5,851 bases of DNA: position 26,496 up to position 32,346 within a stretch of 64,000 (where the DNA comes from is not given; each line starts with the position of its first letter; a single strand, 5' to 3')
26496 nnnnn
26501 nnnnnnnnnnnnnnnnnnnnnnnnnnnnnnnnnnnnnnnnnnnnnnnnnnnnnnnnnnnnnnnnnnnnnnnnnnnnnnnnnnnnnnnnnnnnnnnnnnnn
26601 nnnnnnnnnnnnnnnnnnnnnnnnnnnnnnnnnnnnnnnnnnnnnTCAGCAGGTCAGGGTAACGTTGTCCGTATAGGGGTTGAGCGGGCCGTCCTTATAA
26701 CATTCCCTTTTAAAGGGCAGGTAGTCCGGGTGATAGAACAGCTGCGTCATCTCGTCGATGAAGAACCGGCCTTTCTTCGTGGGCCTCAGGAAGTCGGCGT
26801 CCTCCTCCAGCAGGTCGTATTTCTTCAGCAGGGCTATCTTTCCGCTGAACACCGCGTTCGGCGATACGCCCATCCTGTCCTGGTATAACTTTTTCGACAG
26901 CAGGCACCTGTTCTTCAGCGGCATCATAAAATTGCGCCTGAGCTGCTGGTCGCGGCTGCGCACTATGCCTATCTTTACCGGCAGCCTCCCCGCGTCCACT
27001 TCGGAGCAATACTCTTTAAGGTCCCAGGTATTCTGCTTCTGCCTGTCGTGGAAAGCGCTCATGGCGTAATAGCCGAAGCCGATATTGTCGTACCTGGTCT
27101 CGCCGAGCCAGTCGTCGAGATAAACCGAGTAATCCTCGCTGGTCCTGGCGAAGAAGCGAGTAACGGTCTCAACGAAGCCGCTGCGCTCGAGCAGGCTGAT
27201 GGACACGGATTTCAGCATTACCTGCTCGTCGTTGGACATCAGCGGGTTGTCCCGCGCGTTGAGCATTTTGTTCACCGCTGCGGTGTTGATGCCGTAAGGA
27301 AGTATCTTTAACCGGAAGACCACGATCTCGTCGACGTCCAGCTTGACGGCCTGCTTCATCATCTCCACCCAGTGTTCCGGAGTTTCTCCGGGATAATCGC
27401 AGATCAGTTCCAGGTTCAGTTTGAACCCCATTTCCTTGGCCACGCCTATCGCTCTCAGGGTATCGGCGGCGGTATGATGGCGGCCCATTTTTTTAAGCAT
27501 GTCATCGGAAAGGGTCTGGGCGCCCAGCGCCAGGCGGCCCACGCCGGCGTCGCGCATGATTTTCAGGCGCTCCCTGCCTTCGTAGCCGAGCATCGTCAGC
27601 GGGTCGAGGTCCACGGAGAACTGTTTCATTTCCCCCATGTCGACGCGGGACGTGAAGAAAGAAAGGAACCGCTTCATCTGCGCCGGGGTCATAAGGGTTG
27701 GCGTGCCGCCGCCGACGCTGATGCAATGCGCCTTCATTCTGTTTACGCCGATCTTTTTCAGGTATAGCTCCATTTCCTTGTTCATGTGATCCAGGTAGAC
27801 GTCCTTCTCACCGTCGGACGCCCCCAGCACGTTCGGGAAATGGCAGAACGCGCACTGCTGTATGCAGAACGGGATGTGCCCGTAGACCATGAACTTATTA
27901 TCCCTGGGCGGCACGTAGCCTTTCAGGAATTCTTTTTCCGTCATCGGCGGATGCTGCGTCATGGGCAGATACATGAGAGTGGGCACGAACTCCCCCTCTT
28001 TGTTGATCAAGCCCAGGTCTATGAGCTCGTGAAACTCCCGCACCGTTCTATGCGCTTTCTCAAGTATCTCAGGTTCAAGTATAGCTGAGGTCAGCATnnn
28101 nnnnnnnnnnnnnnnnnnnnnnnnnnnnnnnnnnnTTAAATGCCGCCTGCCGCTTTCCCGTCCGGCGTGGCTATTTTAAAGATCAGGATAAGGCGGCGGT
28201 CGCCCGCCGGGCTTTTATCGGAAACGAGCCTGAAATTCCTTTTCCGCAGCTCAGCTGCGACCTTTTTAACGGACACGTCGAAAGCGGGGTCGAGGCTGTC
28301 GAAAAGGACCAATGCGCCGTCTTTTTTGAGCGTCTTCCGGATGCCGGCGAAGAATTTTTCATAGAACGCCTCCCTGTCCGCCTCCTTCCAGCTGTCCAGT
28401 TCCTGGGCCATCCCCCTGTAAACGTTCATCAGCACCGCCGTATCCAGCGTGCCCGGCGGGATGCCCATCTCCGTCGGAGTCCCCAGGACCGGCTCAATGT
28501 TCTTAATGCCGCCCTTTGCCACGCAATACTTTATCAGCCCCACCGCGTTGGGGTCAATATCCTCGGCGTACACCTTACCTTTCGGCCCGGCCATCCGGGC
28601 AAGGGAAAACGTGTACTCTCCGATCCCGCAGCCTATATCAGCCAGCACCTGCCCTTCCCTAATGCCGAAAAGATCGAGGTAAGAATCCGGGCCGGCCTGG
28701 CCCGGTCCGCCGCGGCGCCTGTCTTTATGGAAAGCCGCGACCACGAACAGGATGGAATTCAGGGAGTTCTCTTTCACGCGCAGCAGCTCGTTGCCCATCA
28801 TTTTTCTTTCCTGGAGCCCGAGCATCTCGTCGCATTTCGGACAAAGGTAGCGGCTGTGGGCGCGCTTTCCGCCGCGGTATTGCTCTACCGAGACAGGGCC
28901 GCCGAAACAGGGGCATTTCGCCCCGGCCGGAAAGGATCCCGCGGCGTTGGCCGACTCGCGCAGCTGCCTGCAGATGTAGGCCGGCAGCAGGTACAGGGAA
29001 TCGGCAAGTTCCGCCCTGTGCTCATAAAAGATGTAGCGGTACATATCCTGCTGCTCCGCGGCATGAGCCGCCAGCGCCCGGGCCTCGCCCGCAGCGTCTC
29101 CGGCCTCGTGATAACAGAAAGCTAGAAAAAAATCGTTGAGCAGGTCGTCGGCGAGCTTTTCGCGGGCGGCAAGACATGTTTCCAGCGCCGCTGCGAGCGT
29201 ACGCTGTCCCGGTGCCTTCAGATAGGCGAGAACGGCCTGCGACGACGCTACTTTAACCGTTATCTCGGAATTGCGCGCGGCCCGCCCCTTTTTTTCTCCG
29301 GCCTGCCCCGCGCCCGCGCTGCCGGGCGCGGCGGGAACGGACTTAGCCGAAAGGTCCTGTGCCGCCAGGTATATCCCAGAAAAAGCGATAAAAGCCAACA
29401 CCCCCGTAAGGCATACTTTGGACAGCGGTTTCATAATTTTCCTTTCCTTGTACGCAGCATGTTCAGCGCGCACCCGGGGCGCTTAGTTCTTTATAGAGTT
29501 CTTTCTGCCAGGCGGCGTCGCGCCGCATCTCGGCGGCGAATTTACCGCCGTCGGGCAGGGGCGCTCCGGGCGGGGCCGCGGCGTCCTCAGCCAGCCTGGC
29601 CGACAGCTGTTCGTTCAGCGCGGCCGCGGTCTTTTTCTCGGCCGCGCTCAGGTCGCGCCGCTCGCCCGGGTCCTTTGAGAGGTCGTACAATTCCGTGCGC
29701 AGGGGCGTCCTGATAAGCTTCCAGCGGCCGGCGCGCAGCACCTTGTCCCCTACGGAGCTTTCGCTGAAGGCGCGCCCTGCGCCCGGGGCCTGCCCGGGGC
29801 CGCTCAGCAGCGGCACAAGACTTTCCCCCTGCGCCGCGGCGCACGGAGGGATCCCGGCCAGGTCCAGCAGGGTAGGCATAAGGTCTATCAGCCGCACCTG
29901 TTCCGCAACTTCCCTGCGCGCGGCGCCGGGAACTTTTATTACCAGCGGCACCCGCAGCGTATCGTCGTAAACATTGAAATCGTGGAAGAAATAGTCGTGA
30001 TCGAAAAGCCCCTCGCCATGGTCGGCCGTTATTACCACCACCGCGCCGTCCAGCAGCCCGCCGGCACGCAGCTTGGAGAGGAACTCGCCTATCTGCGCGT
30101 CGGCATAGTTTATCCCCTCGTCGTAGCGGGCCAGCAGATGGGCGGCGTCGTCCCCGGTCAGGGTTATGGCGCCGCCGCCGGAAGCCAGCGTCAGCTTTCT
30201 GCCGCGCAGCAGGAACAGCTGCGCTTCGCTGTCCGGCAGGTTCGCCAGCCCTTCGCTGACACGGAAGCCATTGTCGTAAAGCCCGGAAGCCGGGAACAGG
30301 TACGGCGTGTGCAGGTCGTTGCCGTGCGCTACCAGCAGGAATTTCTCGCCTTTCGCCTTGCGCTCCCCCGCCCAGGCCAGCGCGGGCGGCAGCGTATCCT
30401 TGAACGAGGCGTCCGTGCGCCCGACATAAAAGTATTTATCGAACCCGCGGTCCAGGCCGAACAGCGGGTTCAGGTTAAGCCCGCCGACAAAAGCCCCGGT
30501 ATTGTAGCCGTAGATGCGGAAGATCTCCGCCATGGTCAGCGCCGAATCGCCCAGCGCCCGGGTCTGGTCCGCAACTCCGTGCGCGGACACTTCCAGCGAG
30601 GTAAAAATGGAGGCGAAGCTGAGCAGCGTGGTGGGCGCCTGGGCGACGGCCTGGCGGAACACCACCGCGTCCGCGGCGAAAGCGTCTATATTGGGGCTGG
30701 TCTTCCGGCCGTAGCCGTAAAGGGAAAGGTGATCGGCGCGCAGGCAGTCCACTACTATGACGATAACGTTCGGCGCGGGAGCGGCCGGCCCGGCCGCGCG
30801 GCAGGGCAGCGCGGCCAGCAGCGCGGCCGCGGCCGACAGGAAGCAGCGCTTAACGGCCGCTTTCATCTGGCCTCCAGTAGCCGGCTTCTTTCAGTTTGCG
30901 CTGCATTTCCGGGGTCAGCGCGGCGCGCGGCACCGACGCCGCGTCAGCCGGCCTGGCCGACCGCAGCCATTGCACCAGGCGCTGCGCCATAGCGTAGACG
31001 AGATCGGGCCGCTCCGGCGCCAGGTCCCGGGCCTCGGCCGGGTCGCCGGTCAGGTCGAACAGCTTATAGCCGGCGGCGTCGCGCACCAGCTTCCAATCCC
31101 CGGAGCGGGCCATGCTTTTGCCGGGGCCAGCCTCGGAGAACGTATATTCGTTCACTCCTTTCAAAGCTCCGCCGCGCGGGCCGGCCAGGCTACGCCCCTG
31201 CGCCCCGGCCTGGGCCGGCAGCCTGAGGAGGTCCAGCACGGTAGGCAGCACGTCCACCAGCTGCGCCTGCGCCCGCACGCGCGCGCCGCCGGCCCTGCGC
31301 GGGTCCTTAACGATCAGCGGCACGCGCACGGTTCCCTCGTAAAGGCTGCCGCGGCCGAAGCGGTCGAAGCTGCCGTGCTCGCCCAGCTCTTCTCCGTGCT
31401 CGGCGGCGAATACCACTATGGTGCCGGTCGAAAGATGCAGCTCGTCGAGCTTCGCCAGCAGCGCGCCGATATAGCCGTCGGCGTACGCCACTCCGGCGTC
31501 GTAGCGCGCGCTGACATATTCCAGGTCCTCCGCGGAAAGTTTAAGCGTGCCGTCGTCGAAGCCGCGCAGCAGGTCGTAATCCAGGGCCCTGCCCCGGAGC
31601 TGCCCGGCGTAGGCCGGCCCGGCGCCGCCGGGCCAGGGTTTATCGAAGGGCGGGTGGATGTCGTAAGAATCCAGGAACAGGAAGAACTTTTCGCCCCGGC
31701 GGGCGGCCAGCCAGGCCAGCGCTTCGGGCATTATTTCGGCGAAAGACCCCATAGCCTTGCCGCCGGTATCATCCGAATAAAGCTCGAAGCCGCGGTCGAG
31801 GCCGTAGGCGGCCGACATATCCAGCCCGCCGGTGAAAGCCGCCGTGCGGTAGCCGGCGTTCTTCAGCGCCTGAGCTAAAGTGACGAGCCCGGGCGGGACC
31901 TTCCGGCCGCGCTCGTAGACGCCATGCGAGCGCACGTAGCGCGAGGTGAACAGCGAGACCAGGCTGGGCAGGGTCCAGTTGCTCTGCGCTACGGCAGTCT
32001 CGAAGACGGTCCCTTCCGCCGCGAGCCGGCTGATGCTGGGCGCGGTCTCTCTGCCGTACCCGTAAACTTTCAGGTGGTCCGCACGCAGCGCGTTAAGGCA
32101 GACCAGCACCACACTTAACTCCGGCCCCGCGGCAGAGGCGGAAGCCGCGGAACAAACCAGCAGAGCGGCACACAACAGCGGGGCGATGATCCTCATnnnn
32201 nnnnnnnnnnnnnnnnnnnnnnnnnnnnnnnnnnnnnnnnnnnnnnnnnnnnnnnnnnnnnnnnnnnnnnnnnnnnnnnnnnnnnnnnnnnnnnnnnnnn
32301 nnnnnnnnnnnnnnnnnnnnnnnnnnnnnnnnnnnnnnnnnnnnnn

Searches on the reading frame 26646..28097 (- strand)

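Call 16: search_protein_families(library=ncbifam, proteins=[window:26646-28097:-], max_evalue=0.00001)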
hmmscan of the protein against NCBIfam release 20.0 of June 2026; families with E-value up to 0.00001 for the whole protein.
window:26646-28097:- (483 aa): 26 families (the best 25 are shown)
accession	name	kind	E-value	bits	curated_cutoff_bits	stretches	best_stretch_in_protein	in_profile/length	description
TIGR00538.1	hemN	equivalog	1.7e-47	162.3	324.95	1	66-454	47-438/454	oxygen-independent coproporphyrinogen III oxidase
TIGR00539.1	hemN_rel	equivalog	7.1e-45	153.6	205.4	1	71-444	3-358/361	radical SAM family heme chaperone HemW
NF006067.1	PRK08208.1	equivalog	3.3e-40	138.4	380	1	65-456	32-416/427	STM4012 family radical SAM protein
TIGR03994.1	rSAM_HemZ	equivalog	2.6e-36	125.6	321.4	1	66-265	82-278/401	coproporphyrinogen dehydrogenase HemZ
TIGR04107.1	rSAM_HutW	equivalog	5.7e-35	121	400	1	63-454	34-414/419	heme anaerobic degradation radical SAM methyltransferase ChuW/HutW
NF006385.0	PRK08629.1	equivalog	4.8e-31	108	355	1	62-455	46-414/439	coproporphyrinogen III oxidase family protein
NF006064.0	PRK08207.2-2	equivalog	7.7e-30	104.3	504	1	67-265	143-340/465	coproporphyrinogen III oxidase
NF005133.0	PRK06582.1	equivalog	6.4e-27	94.6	597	1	66-265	9-201/390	coproporphyrinogen III oxidase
NF006060.0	PRK08207.1-3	equivalog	4.5e-26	91.7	653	1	62-265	143-346/477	coproporphyrinogen III oxidase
NF006062.0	PRK08207.1-5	equivalog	2.2e-25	89.4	1007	1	63-278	143-359/476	coproporphyrinogen III oxidase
NF006061.0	PRK08207.1-4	equivalog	2.1e-23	82.9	702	1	68-263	173-368/501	coproporphyrinogen III oxidase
NF006066.0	PRK08207.2-5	equivalog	1.8e-22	79.6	1117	1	68-265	190-386/518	coproporphyrinogen III oxidase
NF006063.0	PRK08207.2-1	equivalog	3.5e-20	72.1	1074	1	63-265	187-388/518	coproporphyrinogen III oxidase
NF006059.0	PRK08207.1-1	equivalog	1.5e-18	66.8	1012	1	69-263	172-366/496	coproporphyrinogen III oxidase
NF006065.0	PRK08207.2-4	equivalog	4.5e-16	58.9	922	1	71-265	171-368/484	coproporphyrinogen III oxidase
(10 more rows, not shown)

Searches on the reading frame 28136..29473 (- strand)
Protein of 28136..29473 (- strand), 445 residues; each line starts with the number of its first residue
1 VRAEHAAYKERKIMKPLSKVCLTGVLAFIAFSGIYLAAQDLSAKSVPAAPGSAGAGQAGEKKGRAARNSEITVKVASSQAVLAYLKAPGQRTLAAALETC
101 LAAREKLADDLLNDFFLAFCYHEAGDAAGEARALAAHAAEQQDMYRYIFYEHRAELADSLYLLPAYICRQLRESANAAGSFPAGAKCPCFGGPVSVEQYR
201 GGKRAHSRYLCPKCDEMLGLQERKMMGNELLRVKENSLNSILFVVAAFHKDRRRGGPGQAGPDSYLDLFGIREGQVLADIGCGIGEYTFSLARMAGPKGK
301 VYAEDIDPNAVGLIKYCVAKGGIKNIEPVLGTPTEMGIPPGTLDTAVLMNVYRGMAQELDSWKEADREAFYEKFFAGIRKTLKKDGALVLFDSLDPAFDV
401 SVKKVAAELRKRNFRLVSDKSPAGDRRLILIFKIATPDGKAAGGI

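Call 16: search_protein_families(library=ncbifam, proteins=[window:28136-29473:-], max_evalue=0.00001)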
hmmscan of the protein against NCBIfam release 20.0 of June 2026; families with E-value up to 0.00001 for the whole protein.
window:28136-29473:- (445 aa): 5 families
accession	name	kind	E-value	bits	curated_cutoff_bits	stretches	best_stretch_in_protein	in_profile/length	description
NF001556.0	PRK00377.1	equivalog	1.7e-07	31.2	238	1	271-329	38-97/198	cobalt-precorrin-6Y C(15)-methyltransferase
NF008823.0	PRK11873.1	subfamily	4.6e-06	26.3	263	1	268-344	72-148/272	arsenite methyltransferase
NF041537.1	ArsM_AhpD_UU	exception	4.8e-06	25.6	510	1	270-365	73-168/345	arsenite methyltransferase/AhpD domain selenoprotein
TIGR02469.1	CbiT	equivalog_domain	6.4e-06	26.4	78.3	0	266-330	12-75/124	precorrin-6Y C5,15-methyltransferase (decarboxylating) subunit CbiT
NF001240.0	PRK00216.1-1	equivalog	9.7e-06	24.8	378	0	267-358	57-149/251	bifunctional demethylmenaquinone methyltransferase/2-methoxy-6-polyprenyl-1,4-benzoquinol methylase UbiE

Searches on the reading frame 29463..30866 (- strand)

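Call 16: search_protein_families(library=ncbifam, proteins=[window:29463-30866:-], max_evalue=0.00001)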
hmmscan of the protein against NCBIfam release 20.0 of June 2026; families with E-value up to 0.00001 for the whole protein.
window:29463-30866:- (467 aa): 12 families
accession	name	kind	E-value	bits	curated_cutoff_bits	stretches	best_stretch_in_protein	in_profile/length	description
NF010322.0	PRK13759.1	equivalog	4.6e-40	137.5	481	2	237-414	259-444/486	arylsulfatase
TIGR03417.1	chol_sulfatase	equivalog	1.2e-36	126.7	433.45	2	246-423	253-438/500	choline-sulfatase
NF045661.1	HdlasePehA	equivalog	6.1e-28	97.7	900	2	229-356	265-394/506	phosphoric/sulfuric ester hydrolase PehA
NF052527.1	Mn_arylsulf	exception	1e-23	84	850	2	236-414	255-439/479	manganese-dependent arylsulfatase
NF038282.1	LapC_YejM_PbgA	exception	8.5e-10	37.5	825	1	240-335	406-498/584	LPS biosynthesis-modulating metalloenzyme YejM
NF007933.0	PRK10649.1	subfamily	6.5e-09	34.8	404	1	28-88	234-296/577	phosphoethanolamine transferase CptA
NF053595.1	LptchSynLtaSGpos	equivalog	2e-08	33.2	970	1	245-339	427-528/626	lipoteichoic acid synthase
NF028537.1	P_eth_NH2_trans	domain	7.7e-08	31.3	500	0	32-92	226-286/527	phosphoethanolamine--lipid A transferase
NF008593.0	PRK11560.1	equivalog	1e-07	30.7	493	0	34-88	250-302/563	kdo(2)-lipid A phosphoethanolamine 7''-transferase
NF007160.0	PRK09598.1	equivalog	1.5e-07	30.1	561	0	33-90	224-283/523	phosphoethanolamine--lipid A transferase EptA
NF047438.1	polymyxin_MCR12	exception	1.8e-07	29.9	1200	0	23-98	227-302/548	MCR-12 family phosphoethanolamine--lipid A transferase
NF012179.0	CptA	domain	7.1e-07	28.3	900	0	31-87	223-283/556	phosphoethanolamine transferase CptA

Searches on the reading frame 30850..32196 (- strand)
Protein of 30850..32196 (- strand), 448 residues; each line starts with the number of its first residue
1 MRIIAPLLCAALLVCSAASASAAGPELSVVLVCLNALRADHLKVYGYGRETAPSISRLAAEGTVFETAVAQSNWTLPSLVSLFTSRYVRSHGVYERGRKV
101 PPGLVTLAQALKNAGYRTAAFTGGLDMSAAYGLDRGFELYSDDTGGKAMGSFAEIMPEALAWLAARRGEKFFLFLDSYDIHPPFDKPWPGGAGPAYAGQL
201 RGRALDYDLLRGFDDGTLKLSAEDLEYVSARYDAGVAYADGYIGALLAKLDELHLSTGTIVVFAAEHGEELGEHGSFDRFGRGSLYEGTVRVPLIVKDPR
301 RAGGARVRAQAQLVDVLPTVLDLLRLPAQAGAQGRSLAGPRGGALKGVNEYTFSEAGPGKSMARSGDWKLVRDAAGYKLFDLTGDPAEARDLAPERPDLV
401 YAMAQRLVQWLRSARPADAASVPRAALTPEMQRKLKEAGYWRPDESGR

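Call 16: search_protein_families(library=ncbifam, proteins=[window:30850-32196:-], max_evalue=0.00001)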
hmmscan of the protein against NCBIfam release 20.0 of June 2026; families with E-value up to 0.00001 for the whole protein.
window:30850-32196:- (448 aa): 10 families
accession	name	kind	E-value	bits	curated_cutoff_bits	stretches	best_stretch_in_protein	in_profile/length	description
TIGR03417.1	chol_sulfatase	equivalog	9.4e-35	120.4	433.45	2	218-395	241-422/500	choline-sulfatase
NF010322.0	PRK13759.1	equivalog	3.4e-33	114.9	481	2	219-412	257-458/486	arylsulfatase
NF045661.1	HdlasePehA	equivalog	9.4e-27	93.8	900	2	217-337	269-388/506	phosphoric/sulfuric ester hydrolase PehA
NF052527.1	Mn_arylsulf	exception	2.3e-20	73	850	1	219-413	254-454/479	manganese-dependent arylsulfatase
NF007160.0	PRK09598.1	equivalog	6.2e-09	34.7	561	0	28-95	225-293/523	phosphoethanolamine--lipid A transferase EptA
NF007933.0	PRK10649.1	subfamily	6.7e-09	34.8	404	0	28-118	238-324/577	phosphoethanolamine transferase CptA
NF047438.1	polymyxin_MCR12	exception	7e-09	34.6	1200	0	219-277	410-468/548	MCR-12 family phosphoethanolamine--lipid A transferase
NF012179.0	CptA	domain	2.5e-07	29.8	900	0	27-123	225-317/556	phosphoethanolamine transferase CptA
NF028537.1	P_eth_NH2_trans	domain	8.1e-07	27.9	500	0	227-275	408-456/527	phosphoethanolamine--lipid A transferase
NF008593.0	PRK11560.1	equivalog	2.1e-06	26.3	493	0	231-296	433-494/563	kdo(2)-lipid A phosphoethanolamine 7''-transferase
